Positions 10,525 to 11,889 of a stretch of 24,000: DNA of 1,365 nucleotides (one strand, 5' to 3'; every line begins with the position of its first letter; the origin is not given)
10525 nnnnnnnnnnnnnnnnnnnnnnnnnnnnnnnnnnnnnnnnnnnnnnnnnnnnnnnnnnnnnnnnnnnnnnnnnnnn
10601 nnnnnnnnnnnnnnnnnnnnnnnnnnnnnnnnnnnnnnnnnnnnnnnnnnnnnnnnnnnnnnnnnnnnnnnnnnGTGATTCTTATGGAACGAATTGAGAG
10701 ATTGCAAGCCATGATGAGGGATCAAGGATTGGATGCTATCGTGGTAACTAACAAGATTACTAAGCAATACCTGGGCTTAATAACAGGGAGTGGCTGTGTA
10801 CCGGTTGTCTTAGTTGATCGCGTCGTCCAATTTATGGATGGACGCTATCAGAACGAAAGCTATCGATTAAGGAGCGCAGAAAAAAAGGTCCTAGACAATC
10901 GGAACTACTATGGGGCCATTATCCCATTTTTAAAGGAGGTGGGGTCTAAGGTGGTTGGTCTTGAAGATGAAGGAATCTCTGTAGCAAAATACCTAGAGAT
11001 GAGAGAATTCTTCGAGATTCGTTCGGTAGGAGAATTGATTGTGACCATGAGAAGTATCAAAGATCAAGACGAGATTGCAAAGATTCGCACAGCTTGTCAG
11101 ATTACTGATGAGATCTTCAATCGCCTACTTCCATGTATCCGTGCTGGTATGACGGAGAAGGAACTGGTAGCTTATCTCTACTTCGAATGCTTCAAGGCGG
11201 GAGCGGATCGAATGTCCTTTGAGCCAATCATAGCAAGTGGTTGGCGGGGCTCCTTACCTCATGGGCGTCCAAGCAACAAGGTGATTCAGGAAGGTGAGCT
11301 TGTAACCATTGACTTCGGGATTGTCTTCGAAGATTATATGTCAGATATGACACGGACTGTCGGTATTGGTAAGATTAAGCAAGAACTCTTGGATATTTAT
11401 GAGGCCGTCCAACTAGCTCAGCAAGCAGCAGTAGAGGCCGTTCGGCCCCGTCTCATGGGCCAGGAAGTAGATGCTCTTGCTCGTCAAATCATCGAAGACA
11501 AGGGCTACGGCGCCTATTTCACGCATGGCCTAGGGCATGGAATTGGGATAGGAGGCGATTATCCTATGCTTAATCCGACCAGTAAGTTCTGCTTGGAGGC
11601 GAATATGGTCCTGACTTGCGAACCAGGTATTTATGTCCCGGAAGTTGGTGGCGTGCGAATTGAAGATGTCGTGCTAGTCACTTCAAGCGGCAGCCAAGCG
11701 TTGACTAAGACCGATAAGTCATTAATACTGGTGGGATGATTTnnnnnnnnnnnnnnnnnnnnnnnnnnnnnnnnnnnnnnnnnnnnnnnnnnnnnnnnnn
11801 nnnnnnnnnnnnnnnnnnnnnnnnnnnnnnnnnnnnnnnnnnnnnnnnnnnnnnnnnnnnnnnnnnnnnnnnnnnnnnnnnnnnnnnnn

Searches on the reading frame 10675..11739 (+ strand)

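Call 31: search_protein_families(library=phrogs, proteins=[window:10675-11739:+], max_evalue=0.00001)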
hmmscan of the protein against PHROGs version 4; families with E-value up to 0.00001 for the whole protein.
window:10675-11739:+ (354 aa): 1 family
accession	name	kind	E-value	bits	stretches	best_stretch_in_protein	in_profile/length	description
phrog_24316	-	unknown function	1.3e-62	213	1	106-351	109-360/367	-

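Call 32: search_protein_families(library=pfam, proteins=[window:10675-11739:+], max_evalue=0.00001)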
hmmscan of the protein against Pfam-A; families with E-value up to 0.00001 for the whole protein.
window:10675-11739:+ (354 aa): 2 families
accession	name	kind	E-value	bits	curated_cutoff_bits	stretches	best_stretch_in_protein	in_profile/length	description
PF00557.29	Peptidase_M24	-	3.8e-65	220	23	1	136-336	2-207/208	Metallopeptidase family M24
PF01321.24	Creatinase_N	-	2.3e-12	48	22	1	6-128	1-128/128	Creatinase/Prolidase N-terminal domain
